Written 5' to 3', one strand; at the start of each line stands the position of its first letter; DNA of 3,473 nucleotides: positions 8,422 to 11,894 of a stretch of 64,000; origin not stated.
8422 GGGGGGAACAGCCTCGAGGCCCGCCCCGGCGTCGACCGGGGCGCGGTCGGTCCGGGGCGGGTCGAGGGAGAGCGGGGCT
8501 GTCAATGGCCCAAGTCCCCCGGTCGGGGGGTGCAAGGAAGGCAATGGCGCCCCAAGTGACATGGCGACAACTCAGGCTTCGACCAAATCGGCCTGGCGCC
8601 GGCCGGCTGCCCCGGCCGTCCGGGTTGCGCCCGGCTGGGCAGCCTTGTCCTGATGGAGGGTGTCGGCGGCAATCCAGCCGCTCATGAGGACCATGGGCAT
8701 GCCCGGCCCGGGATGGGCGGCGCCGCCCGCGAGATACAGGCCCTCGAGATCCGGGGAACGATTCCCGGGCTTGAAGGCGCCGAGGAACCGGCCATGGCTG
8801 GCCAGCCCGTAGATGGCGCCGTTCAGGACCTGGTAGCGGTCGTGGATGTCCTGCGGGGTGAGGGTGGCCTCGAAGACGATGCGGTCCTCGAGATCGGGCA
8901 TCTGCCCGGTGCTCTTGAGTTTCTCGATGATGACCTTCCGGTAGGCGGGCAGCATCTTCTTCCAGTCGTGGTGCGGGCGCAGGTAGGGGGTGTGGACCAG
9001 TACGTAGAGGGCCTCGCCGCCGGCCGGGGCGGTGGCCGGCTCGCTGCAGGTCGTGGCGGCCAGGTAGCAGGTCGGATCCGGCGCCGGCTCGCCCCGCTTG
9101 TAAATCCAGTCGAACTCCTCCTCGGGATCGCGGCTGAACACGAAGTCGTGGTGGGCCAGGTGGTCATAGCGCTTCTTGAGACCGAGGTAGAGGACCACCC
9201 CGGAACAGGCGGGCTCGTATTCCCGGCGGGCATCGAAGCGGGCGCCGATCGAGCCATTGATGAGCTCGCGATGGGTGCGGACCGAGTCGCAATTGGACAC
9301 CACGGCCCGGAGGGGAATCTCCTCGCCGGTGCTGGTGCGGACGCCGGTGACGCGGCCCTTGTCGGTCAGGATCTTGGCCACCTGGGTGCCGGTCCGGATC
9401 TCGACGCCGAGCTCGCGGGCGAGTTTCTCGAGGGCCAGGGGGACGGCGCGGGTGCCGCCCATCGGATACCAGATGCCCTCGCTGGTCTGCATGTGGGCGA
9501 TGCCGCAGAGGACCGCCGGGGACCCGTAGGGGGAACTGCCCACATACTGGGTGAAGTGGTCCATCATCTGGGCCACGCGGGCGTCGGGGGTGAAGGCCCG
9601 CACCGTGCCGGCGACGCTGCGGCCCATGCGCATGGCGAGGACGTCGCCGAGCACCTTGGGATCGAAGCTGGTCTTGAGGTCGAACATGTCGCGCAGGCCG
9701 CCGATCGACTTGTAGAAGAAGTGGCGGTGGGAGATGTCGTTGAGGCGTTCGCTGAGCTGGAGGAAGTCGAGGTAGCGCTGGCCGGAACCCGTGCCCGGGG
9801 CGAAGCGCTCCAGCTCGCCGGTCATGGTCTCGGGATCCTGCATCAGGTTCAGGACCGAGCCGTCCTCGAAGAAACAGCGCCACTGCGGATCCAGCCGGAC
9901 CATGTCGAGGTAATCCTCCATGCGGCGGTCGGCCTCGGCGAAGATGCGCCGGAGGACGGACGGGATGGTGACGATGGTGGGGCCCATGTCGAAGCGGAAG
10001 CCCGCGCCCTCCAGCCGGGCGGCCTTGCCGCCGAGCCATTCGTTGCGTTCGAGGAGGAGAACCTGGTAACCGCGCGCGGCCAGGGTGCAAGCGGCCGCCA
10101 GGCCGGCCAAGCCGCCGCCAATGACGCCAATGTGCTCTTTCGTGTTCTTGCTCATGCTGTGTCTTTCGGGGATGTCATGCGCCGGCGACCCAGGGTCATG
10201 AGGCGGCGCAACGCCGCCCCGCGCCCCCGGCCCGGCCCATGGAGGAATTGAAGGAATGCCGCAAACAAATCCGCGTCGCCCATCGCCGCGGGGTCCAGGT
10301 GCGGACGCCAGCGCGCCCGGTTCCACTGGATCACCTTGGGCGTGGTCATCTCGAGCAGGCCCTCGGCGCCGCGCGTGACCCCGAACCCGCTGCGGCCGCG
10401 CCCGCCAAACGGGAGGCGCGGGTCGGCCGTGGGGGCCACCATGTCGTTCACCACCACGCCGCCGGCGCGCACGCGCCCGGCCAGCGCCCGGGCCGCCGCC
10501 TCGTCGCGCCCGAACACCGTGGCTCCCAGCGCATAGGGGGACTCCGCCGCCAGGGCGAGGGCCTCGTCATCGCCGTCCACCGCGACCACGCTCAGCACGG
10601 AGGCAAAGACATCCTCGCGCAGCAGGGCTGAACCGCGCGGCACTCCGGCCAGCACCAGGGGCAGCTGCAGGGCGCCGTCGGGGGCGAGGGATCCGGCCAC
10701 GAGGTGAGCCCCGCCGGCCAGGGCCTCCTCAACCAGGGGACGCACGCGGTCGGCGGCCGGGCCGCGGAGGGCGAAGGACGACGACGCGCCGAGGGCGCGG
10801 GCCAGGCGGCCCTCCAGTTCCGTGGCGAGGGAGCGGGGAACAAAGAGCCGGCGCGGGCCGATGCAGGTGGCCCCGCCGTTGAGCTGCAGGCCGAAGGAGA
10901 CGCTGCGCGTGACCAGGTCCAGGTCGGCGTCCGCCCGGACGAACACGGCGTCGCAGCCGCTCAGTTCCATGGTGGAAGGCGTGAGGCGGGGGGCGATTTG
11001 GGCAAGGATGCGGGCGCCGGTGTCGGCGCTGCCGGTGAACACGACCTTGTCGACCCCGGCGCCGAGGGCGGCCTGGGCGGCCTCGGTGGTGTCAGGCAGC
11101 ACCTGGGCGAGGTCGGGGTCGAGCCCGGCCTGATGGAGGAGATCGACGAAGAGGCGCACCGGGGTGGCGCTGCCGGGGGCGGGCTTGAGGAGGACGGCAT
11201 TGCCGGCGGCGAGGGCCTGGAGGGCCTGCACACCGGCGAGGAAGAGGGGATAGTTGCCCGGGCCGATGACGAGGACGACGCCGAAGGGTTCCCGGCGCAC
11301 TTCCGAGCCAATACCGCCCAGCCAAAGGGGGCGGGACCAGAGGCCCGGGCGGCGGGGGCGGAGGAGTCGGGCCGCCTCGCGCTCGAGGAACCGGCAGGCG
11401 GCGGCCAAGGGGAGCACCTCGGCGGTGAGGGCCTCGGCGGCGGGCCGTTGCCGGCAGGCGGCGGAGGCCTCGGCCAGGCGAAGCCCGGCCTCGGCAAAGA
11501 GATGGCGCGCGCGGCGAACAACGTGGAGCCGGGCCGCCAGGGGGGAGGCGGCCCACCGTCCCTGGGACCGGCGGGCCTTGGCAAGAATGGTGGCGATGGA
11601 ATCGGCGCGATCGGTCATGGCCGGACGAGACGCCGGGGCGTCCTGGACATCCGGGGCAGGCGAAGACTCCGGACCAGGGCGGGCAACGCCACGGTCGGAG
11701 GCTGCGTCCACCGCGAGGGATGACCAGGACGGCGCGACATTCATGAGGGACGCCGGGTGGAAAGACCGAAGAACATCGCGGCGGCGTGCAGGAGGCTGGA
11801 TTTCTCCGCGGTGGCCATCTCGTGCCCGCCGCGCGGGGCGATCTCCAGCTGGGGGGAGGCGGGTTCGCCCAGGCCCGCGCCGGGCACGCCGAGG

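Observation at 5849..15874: CarH-type B12 photoreceptor divergent from a sigma-70 gene that heads a translationally coupled carotenoid-acid glycoside-ester operon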

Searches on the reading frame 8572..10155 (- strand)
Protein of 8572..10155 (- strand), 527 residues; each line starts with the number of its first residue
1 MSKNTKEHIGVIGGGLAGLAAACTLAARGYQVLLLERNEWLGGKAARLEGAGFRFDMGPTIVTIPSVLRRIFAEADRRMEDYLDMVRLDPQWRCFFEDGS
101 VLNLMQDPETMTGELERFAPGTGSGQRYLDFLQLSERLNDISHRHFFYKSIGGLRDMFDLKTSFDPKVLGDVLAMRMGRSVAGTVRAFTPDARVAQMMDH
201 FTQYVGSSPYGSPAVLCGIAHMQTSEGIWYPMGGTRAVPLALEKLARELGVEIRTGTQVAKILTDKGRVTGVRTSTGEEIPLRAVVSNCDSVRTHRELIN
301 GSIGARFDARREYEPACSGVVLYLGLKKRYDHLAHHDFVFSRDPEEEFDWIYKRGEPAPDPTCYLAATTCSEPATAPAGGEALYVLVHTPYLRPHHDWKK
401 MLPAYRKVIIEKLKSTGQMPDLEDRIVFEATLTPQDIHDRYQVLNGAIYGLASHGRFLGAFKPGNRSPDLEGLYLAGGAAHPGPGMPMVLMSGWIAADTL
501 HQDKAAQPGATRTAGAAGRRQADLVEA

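Call 4: search_protein_families(library=pfam, proteins=[window:8572-10155:-], max_evalue=0.01)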
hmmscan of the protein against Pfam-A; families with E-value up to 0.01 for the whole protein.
window:8572-10155:- (527 aa): 12 families
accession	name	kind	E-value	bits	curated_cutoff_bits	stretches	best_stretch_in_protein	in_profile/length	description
PF01593.30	Amino_oxidase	-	1.7e-26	93.9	19.8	1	16-290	1-255/443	Flavin containing amine oxidoreductase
PF01266.30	DAO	-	3.3e-16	60.2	27.9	2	9-92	2-84/353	FAD dependent oxidoreductase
PF13450.12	NAD_binding_8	-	3.2e-13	50.2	21.9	1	11-73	1-66/68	NAD(P)-binding Rossmann-like domain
PF12831.13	FAD_oxidored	-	8.5e-12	45.5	27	1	11-81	4-70/416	FAD dependent oxidoreductase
PF07992.20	Pyr_redox_2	-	8.6e-10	38.9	26.1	1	7-42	143-178/291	Pyridine nucleotide-disulphide oxidoreductase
PF00070.33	Pyr_redox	-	2.2e-09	38.1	22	1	8-42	1-35/82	Pyridine nucleotide-disulphide oxidoreductase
PF00890.30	FAD_binding_2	-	2.1e-08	34.3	20.4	1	11-46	4-39/414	FAD binding domain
PF03486.20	HI0933_like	-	3.6e-08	33.6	50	1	9-45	3-39/244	HI0933-like protein Rossmann domain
PF01494.25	FAD_binding_3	-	1.4e-06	28.2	22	1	9-40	4-35/349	FAD binding domain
PF01134.28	GIDA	-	3.5e-05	23.5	22.1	1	9-37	2-30/391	Glucose inhibited division protein A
PF01946.23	Thi4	-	0.0059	16.3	26.2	1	7-45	18-57/235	Thi4 family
PF04820.20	Trp_halogenase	-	0.0059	15.9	21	0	242-285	164-207/458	Tryptophan halogenase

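Call 5: search_protein_families(library=ncbifam, proteins=[window:8572-10155:-], max_evalue=0.01)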
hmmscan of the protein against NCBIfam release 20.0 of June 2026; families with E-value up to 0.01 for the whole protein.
window:8572-10155:- (527 aa): 102 families (the best 25 are shown)
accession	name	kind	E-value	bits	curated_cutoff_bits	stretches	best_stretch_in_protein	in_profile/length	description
TIGR02734.1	crtI_fam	subfamily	1.6e-121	406.5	238.1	1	10-512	2-500/504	phytoene desaturase family protein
NF058655.1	CrtID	equivalog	9.9e-99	331.3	640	1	10-497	2-478/478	bifunctional phytoene desaturase/3,4-desaturase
NF045637.1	carotdesatCrtDProt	equivalog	7.6e-89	298.5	580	1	11-503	3-485/485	1-hydroxycarotenoid 3,4-desaturase CrtD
NF042421.1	hydcarot_desat_CrtD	equivalog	3.4e-76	256.7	500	1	10-502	5-485/487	1-hydroxycarotenoid 3,4-desaturase CrtD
TIGR02730.1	carot_isom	equivalog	6e-25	88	586.9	2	225-503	218-491/493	carotenoid isomerase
TIGR02733.1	desat_CrtD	equivalog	1.4e-24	86.7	549.7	1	7-497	2-485/492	C-3',4' desaturase CrtD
NF045689.1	BCarotKetCrtO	equivalog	1.1e-22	80.4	1000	2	10-301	7-309/563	beta-carotene ketolase CrtO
NF005560.0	PRK07233.1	equivalog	6.3e-15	54.9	252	2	8-54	2-48/435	hypothetical protein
TIGR03467.1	HpnE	equivalog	7.6e-15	55.2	283.05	1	11-59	3-53/430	hydroxysqualene dehydroxylase HpnE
NF006130.0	PRK08274.1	equivalog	1.7e-13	50.2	369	2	224-308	120-208/467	FAD-dependent tricarballylate dehydrogenase TcuA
TIGR02485.1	CobZ_N-term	equivalog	2.7e-10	39.6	372.55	1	222-306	114-201/437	FAD-dependent tricarballylate dehydrogenase TcuA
TIGR00275.1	TIGR00275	subfamily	1.1e-08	34.3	183.8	1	11-44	3-36/401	aminoacetone oxidase family FAD-binding enzyme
NF005547.0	PRK07208.1-3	equivalog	1.8e-08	33.6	380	1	4-58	2-56/465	hypothetical protein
TIGR03197.1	MnmC_Cterm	equivalog_domain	2.8e-08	33.2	174.2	1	8-79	1-72/400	FAD-dependent 5-carboxymethylaminomethyl-2-thiouridine(34) oxidoreductase MnmC1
NF005548.0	PRK07208.1-4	equivalog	2.8e-08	32.8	389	1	6-59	3-56/488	hypothetical protein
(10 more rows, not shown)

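Call 36: search_solved_structures(query=window:8572-10155:-, max_evalue=0.00001)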
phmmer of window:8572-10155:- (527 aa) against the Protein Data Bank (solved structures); distinct sequences matched with E-value up to 0.00001: 5.
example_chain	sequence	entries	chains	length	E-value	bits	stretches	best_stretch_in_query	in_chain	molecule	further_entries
4rep_A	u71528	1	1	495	5.6e-70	239.7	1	11-504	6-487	Gamma-carotene desaturase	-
4dgk_A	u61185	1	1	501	1.3e-63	218.7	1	11-501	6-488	Phytoene dehydrogenase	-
1f8r_A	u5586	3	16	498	2.1e-07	33.2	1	5-132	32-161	L-AMINO ACID OXIDASE | L-amino-acid oxidase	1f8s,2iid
3ka7_A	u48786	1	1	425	7e-06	28.2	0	219-274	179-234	Oxidoreductase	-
5z2g_A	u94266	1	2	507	7.7e-06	28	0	5-65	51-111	L-amino acid oxidase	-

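Call 58: search_dna_similar(query=window:8572-10155:-, collection=plasmids, mode=protein, max_rows=60, rows=spread)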
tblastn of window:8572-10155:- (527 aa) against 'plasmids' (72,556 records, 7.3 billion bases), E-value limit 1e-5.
Records with a match: 223; places in all: 262; records where one place covers at least 80% of the query: 207.
Best place of each record, by identity: 60-80% 11; <60% 212.
By first word of the organism name: Pantoea 95; Thermus 33; Streptomyces 14; Staphylococcus 9; Azospirillum 6; Candidatus 4; Paracoccus 4; Aminobacter 4; Sulfitobacter 3; Shinella 3; and 41 more.
By predicted mobility (MOB-suite, as given by PLSDB): non-mobilizable 197; mobilizable 17; conjugative 9.
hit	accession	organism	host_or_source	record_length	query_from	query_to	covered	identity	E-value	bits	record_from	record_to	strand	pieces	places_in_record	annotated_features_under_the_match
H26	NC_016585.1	Azospirillum lipoferum 4B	-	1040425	30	503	90%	69.2%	0e+0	662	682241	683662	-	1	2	none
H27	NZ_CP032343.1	Azospirillum brasilense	soil sample,Agricultural field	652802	30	503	90%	68.6%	0e+0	652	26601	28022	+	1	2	crtI: phytoene desaturase family protein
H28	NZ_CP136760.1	Palleronia sp. LCG004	cell culture,Intertidal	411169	30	503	90%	64.1%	0e+0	590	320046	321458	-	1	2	crtI: phytoene desaturase family protein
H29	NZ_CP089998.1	Cytobacillus spongiae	sponge,Pure culture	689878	30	500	89%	37.4%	2e-92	316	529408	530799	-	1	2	crtI: phytoene desaturase family protein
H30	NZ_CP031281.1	Staphylococcus pasteuri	Milker's hand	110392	30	500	89%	33.3%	5e-71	254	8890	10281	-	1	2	crtI: phytoene desaturase family protein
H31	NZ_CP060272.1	Staphylococcus xylosus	Cell,Meju, fermented soybean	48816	30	500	89%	32.3%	7e-69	248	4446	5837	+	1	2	NAD(P)/FAD-dependent oxidoreductase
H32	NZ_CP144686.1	Thermus thermophilus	culture,laboratory strain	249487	31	503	90%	32.2%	2e-51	196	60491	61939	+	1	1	crtI: phytoene desaturase family protein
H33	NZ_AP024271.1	Thermus thermophilus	-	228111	31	503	88%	32.6%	2e-34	214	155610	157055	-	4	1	none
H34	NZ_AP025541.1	Thermus thermophilus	-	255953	31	503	90%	31.8%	1e-50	194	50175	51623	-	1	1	crtI: phytoene desaturase family protein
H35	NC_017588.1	Thermus thermophilus JL-18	-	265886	31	503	90%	31.8%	4e-50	192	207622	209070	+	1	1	crtI: phytoene desaturase family protein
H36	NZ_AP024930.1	Thermus thermophilus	-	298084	31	503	90%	31.8%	5e-50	192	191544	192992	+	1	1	crtI: phytoene desaturase family protein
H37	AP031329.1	Thermus thermophilus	-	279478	31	503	90%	31.6%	6e-50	192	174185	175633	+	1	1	crtI: phytoene desaturase family protein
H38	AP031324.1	Thermus thermophilus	-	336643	31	503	90%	31.6%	6e-50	192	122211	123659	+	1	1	crtI: phytoene desaturase family protein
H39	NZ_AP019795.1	Thermus thermophilus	-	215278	31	503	90%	31.4%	5e-49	189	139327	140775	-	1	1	crtI: phytoene desaturase family protein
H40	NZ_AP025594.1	Thermus brockianus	-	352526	31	503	90%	30.6%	2e-48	187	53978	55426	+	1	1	crtI: phytoene desaturase family protein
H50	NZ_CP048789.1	Roseobacter ponti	cell culture,seawater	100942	31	475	84%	30.0%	5e-30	132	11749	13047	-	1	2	crtD: 1-hydroxycarotenoid 3,4-desaturase CrtD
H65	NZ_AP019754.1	Pantoea ananatis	Homo sapiens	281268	32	475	84%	28.4%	2e-48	187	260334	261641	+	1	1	phytoene desaturase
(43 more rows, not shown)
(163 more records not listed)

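Call 59: get_annotated_region(hit=H30, flank=6000)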
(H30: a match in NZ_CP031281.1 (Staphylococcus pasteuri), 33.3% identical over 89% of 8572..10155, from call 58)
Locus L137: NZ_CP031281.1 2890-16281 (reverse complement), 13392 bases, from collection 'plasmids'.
description: Staphylococcus pasteuri strain 3C plasmid unnamed1, complete sequence
organism: Staphylococcus pasteuri (NCBI taxid 45972)
taxonomy: Bacteria; Bacillota; Bacilli; Bacillales; Staphylococcaceae; Staphylococcus; Staphylococcus pasteuri
host: -; source: Milker's hand; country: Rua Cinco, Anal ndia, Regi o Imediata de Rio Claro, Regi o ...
typing (MOB-suite, as given by PLSDB): mobilizable; replicon rep_cluster_1448,rep_cluster_2194; relaxase MOBP
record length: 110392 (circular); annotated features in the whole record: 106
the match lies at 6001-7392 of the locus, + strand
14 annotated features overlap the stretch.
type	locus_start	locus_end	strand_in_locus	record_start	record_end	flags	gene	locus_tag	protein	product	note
CDS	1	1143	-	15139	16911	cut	-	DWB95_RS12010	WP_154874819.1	RNA-directed DNA polymerase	-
CDS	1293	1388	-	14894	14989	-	-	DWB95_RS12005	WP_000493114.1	type I toxin-antitoxin system Fst family toxin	-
CDS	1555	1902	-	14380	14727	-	-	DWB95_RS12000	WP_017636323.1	metalloregulator ArsR/SmtB family transcription factor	GO:0006355 - regulation of DNA-templated transcription [Evidence IEA]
CDS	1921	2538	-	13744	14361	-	-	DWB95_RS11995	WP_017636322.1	CadD family cadmium resistance transporter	-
CDS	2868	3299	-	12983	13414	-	-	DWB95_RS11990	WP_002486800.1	universal stress protein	-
CDS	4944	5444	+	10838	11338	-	-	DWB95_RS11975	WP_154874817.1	TspO/MBR family protein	-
CDS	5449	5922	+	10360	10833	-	-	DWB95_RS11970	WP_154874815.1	glycosyl-4,4'-diaponeurosporenoate acyltransferase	-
CDS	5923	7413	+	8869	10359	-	crtI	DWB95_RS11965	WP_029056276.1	phytoene desaturase family protein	GO:0016117 - carotenoid biosynthetic process [Evidence IEA]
CDS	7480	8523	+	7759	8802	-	-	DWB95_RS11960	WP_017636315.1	glycosyltransferase family 2 protein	-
CDS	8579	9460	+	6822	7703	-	-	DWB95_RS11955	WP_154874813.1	phytoene/squalene synthase family protein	GO:0008299 - isoprenoid biosynthetic process [Evidence IEA]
CDS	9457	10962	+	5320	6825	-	crtI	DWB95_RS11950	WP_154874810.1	phytoene desaturase family protein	GO:0016117 - carotenoid biosynthetic process [Evidence IEA]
CDS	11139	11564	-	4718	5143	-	-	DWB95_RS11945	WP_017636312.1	pyridoxamine 5'-phosphate oxidase family protein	-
CDS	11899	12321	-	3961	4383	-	tnpA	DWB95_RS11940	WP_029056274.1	IS200/IS605 family transposase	-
CDS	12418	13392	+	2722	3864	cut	-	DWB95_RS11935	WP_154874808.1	RNA-guided endonuclease TnpB family protein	-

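Call 60: get_annotated_region(hit=H65, flank=400)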
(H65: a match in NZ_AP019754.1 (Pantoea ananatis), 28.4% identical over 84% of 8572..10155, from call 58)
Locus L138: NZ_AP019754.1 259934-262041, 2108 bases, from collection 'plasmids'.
description: Pantoea ananatis strain FU-01 plasmid pPaFU01, complete sequence
organism: Pantoea ananatis (NCBI taxid 553)
taxonomy: Bacteria; Pseudomonadota; Gammaproteobacteria; Enterobacterales; Erwiniaceae; Pantoea; Pantoea ananatis
host: -; source: Homo sapiens; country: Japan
typing (MOB-suite, as given by PLSDB): non-mobilizable; replicon rep_cluster_1232
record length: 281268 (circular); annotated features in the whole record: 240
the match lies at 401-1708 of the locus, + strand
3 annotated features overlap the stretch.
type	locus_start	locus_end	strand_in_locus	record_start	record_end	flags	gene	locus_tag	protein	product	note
CDS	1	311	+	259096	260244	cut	crtY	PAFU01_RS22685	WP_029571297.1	lycopene beta-cyclase CrtY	GO:0016117 - carotenoid biosynthetic process [Evidence IEA]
CDS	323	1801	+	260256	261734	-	-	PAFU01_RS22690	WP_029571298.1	phytoene desaturase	-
CDS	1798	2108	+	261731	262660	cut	crtB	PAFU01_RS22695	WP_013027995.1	15-cis-phytoene synthase CrtB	GO:0016117 - carotenoid biosynthetic process [Evidence IEA]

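Call 61: get_annotated_region(hit=H50, flank=6000)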
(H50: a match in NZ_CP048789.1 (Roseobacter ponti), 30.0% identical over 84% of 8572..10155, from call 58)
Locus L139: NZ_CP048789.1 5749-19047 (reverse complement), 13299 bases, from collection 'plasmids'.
description: Roseobacter ponti strain DSM 106830 plasmid p1, complete sequence
organism: Roseobacter ponti (NCBI taxid 1891787)
taxonomy: Bacteria; Pseudomonadota; Alphaproteobacteria; Rhodobacterales; Roseobacteraceae; Roseobacter; Roseobacter ponti
host: -; source: cell culture,seawater; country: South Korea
typing (MOB-suite, as given by PLSDB): non-mobilizable; replicon rep_cluster_376
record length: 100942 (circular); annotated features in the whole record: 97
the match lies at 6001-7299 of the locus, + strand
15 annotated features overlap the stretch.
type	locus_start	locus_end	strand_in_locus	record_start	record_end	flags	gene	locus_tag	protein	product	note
CDS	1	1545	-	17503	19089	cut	bchY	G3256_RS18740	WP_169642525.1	chlorophyllide a reductase subunit Y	GO:0030494 - bacteriochlorophyll biosynthetic process [Evidence IEA]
CDS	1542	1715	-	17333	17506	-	-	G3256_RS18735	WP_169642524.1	hypothetical protein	-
CDS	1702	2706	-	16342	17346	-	-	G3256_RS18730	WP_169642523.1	chlorophyllide a reductase iron protein subunit X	GO:0030494 - bacteriochlorophyll biosynthetic process [Evidence IEA]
CDS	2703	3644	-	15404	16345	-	bchC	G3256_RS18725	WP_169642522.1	chlorophyll synthesis pathway protein BchC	GO:0030494 - bacteriochlorophyll biosynthetic process [Evidence IEA]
CDS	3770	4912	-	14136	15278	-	-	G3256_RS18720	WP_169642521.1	methyltransferase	-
CDS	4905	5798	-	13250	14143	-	-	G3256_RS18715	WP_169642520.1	polyprenyl synthetase family protein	-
CDS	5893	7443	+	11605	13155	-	crtD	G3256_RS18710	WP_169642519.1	1-hydroxycarotenoid 3,4-desaturase CrtD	GO:0016117 - carotenoid biosynthetic process [Evidence IEA]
CDS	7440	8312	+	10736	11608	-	-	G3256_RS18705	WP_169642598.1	carotenoid 1,2-hydratase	-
CDS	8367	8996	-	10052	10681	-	-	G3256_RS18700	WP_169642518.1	hypothetical protein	-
CDS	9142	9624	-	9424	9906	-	-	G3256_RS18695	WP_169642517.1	TspO/MBR family protein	-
CDS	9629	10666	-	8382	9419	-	-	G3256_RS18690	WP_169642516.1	15-cis-phytoene synthase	GO:0008299 - isoprenoid biosynthetic process [Evidence IEA]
CDS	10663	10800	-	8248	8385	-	-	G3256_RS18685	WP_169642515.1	hypothetical protein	-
CDS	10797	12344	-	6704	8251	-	-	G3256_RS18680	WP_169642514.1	phytoene desaturase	-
CDS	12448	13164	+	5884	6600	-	-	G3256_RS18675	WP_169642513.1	spheroidene monooxygenase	-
CDS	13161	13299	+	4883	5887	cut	bchI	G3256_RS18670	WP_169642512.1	magnesium chelatase ATPase subunit I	GO:0015995 - chlorophyll biosynthetic process [Evidence IEA]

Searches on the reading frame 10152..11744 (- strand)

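Call 4: search_protein_families(library=pfam, proteins=[window:10152-11744:-], max_evalue=0.01)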
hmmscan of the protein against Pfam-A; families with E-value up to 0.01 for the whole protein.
window:10152-11744:- (530 aa): 1 family
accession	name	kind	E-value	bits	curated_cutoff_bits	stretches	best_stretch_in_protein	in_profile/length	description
PF00171.27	Aldedh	-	1.6e-81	274.7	23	1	46-472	27-461/461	Aldehyde dehydrogenase family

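Call 5: search_protein_families(library=ncbifam, proteins=[window:10152-11744:-], max_evalue=0.01)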
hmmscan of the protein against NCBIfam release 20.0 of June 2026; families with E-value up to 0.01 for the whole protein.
window:10152-11744:- (530 aa): 42 families (the best 25 are shown)
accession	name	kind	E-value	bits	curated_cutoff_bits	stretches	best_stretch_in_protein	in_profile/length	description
NF006916.0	PRK09407.1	equivalog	8.6e-72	242.4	521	1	46-477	54-495/526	succinic semialdehyde dehydrogenase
NF010000.0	PRK13473.1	subfamily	2.9e-51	174.6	615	1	48-474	39-472/475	aminobutyraldehyde dehydrogenase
NF045736.1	PaDhStyDRhodo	equivalog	3.4e-50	171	800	1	51-472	44-475/479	phenylacetaldehyde dehydrogenase StyD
TIGR01804.1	BADH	equivalog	3.4e-46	157.7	668.6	1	48-467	35-464/467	betaine-aldehyde dehydrogenase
NF009725.0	PRK13252.1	equivalog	3.7e-45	154.3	593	1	48-474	44-479/488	betaine-aldehyde dehydrogenase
TIGR04284.1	aldehy_Rv0768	hypoth_equivalog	1.9e-43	149.1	775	1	148-472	136-476/480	aldehyde dehydrogenase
NF040869.1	G3PDH_Arch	equivalog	1.2e-41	143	780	1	61-473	67-490/502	NADP-dependent glyceraldehyde-3-phosphate dehydrogenase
NF045701.1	BenzalDHMdlD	equivalog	3.9e-41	141.1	550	1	149-472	105-432/436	NAD(P)-dependent benzaldehyde dehydrogenase MdlD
NF045735.1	PaDhStyDPseudo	equivalog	8.5e-41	140.1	850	1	148-470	141-477/483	phenylacetaldehyde dehydrogenase StyD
NF006915.0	PRK09406.1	equivalog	5e-40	137.7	730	1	47-470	22-452/457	NADP-dependent succinic semialdehyde dehydrogenase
NF010575.0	PRK13968.1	equivalog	1.3e-39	136.6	855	1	47-470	28-455/462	succinate-semialdehyde dehydrogenase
TIGR03216.1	OH_muco_semi_DH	equivalog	4.1e-39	134.5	693.25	1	149-462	135-467/481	2-hydroxymuconic semialdehyde dehydrogenase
TIGR03374.1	ABALDH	equivalog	2.5e-37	128.8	909.3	1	55-467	45-464/472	aminobutyraldehyde dehydrogenase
NF007352.0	PRK09847.1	equivalog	1.3e-36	126.2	850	1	148-471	152-488/495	aldehyde dehydrogenase PuuC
NF042989.1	AldDh_AldH_Clos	equivalog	4.6e-36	124.6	800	1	68-472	43-455/458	aldehyde dehydrogenase AldH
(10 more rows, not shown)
